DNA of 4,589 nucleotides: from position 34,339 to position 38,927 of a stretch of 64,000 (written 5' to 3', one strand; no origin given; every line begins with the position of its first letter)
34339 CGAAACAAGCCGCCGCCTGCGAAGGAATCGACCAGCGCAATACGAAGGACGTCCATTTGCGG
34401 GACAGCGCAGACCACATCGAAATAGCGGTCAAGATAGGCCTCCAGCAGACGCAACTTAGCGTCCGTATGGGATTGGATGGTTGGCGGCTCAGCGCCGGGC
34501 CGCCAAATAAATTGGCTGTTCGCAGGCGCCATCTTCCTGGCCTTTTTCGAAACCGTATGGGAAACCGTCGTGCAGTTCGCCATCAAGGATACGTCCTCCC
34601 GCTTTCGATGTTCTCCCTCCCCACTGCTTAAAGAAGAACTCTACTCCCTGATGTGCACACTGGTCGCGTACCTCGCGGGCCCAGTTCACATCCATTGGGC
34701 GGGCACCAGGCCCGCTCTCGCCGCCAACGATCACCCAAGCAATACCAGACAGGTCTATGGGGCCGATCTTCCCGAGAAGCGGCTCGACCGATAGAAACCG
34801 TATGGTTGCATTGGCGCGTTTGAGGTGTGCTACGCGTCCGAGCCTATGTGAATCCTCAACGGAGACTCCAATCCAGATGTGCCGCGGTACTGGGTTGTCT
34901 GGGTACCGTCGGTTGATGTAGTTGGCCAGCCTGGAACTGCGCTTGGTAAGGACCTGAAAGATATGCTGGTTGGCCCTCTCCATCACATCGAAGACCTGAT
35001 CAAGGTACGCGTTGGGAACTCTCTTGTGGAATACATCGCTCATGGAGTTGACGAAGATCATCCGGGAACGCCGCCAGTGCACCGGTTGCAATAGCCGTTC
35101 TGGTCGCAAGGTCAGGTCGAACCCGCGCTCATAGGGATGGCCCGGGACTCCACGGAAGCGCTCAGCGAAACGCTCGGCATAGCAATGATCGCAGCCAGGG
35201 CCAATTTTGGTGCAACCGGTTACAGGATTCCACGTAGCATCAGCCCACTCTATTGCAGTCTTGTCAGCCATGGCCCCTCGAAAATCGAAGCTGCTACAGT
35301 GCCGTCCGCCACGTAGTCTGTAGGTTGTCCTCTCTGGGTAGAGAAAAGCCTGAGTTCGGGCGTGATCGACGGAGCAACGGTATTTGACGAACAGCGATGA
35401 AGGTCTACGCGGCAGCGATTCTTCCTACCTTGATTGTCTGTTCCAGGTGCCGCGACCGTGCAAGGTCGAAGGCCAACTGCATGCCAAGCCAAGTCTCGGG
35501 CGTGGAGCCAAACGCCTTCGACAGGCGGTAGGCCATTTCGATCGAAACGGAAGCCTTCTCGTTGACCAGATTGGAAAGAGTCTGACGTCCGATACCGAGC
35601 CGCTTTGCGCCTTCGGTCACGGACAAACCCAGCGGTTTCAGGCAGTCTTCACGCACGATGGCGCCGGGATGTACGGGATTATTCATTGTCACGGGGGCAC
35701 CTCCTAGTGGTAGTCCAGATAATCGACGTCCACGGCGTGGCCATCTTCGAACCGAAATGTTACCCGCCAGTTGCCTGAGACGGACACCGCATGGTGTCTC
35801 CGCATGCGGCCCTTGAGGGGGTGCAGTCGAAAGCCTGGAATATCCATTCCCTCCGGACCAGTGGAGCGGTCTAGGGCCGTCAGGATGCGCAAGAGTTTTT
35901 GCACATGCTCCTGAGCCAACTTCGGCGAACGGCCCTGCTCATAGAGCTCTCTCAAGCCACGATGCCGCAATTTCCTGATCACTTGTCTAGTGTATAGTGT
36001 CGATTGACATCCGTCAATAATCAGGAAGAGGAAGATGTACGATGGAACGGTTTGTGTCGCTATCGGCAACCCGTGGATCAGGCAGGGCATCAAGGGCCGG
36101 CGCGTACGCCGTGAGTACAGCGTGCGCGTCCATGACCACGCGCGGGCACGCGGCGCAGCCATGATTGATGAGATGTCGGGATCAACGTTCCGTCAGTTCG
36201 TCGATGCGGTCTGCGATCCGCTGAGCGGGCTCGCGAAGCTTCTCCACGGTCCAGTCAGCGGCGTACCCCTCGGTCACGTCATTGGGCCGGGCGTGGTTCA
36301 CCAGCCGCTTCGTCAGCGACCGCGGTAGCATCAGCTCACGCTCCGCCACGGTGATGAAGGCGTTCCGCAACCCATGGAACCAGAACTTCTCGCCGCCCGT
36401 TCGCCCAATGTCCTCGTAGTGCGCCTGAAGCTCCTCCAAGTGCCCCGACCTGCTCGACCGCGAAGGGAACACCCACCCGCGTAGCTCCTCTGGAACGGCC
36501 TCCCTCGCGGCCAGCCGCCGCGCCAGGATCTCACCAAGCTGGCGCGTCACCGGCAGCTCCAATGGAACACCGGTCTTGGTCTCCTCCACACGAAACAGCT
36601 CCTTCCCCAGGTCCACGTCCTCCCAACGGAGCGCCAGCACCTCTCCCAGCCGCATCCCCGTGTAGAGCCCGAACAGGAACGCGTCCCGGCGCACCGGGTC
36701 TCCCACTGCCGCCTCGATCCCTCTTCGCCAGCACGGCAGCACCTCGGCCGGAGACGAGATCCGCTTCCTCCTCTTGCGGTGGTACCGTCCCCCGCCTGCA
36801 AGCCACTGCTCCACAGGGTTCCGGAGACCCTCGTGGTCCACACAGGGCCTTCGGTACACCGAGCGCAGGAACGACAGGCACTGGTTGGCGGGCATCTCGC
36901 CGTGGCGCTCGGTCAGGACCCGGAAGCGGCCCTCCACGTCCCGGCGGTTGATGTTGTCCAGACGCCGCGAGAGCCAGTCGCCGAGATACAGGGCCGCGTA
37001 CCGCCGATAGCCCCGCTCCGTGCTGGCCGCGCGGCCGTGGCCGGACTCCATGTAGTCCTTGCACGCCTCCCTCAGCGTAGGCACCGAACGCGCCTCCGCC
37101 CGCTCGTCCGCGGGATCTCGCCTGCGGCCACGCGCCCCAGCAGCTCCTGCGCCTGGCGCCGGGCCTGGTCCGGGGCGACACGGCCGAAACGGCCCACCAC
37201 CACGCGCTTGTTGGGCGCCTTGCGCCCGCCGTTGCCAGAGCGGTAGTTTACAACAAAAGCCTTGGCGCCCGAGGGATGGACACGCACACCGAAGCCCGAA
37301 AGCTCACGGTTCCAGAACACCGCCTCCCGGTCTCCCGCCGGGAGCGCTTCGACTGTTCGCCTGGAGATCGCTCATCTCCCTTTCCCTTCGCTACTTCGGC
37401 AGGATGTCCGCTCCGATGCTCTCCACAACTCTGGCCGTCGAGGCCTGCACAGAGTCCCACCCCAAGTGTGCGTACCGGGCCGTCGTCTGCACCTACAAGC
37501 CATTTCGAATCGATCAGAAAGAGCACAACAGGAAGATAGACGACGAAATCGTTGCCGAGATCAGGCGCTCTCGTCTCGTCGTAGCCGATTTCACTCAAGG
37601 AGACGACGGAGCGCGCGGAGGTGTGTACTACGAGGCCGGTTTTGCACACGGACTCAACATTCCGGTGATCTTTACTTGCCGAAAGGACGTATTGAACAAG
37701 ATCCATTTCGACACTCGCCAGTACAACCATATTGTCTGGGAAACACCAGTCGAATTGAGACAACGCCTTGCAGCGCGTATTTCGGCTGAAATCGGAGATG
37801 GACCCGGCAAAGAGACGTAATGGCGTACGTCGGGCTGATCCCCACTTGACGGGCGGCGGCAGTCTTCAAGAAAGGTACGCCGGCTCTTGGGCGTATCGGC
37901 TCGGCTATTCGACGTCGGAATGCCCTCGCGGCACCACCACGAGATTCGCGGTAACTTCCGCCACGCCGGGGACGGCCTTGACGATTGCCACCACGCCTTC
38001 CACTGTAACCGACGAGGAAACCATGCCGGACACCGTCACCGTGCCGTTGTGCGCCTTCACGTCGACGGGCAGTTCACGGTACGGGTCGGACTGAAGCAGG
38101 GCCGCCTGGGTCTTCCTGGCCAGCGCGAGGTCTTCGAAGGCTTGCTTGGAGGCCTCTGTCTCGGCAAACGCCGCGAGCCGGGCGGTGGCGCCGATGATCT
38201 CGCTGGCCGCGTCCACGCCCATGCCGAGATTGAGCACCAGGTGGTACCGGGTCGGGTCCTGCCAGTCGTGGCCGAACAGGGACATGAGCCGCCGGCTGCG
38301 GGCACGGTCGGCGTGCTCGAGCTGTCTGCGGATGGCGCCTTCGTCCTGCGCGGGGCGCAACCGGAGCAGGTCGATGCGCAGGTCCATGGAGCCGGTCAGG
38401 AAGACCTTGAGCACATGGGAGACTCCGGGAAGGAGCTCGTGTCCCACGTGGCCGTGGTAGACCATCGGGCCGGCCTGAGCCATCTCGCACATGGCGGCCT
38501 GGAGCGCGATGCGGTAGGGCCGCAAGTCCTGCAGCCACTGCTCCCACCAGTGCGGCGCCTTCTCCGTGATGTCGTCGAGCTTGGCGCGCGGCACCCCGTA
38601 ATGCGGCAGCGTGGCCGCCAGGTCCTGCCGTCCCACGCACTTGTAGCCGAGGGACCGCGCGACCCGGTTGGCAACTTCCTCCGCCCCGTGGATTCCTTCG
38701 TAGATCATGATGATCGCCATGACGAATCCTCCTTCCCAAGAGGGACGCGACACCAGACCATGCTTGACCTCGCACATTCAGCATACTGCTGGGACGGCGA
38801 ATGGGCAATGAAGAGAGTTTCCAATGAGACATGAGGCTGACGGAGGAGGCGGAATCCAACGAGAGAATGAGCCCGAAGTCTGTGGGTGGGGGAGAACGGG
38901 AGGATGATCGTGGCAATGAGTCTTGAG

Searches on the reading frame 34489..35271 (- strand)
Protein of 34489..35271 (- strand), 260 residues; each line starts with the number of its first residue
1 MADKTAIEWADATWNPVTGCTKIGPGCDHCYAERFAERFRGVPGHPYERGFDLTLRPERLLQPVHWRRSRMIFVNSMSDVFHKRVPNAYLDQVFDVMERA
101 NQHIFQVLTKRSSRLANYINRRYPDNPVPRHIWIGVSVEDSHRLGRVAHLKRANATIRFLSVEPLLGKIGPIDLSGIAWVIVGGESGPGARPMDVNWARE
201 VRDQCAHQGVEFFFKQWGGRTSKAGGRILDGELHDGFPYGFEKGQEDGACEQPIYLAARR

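Call 94: search_protein_families(library=pfam, proteins=[window:34489-35271:-], max_evalue=0.00001)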
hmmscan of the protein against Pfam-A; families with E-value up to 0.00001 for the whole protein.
window:34489-35271:- (260 aa): 1 family
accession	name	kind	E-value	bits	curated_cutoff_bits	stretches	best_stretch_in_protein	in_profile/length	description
PF07505.17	DUF5131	-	4.4e-97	324.8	28.9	1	4-238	1-243/243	Protein of unknown function (DUF5131)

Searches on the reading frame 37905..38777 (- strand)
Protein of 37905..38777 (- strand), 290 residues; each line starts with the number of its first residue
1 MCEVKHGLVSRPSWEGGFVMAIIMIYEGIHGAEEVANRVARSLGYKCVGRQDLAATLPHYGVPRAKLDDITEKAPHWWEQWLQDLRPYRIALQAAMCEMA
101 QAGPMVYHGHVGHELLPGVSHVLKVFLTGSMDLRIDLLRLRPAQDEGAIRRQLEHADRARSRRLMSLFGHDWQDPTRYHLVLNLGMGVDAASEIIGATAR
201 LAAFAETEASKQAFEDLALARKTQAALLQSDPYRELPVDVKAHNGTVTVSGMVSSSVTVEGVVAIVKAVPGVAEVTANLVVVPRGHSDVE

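Call 30: search_protein_families(library=pfam, proteins=[window:37905-38777:-], max_evalue=0.001)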
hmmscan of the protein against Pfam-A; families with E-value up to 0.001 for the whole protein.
window:37905-38777:- (290 aa): 2 families
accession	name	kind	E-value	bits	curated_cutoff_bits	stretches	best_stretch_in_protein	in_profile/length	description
PF13189.12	Cytidylate_kin2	-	1.4e-21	77.9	28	1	31-183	11-173/176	Cytidylate kinase-like family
PF04972.22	BON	-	1.9e-09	38.1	27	1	216-283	2-69/69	BON domain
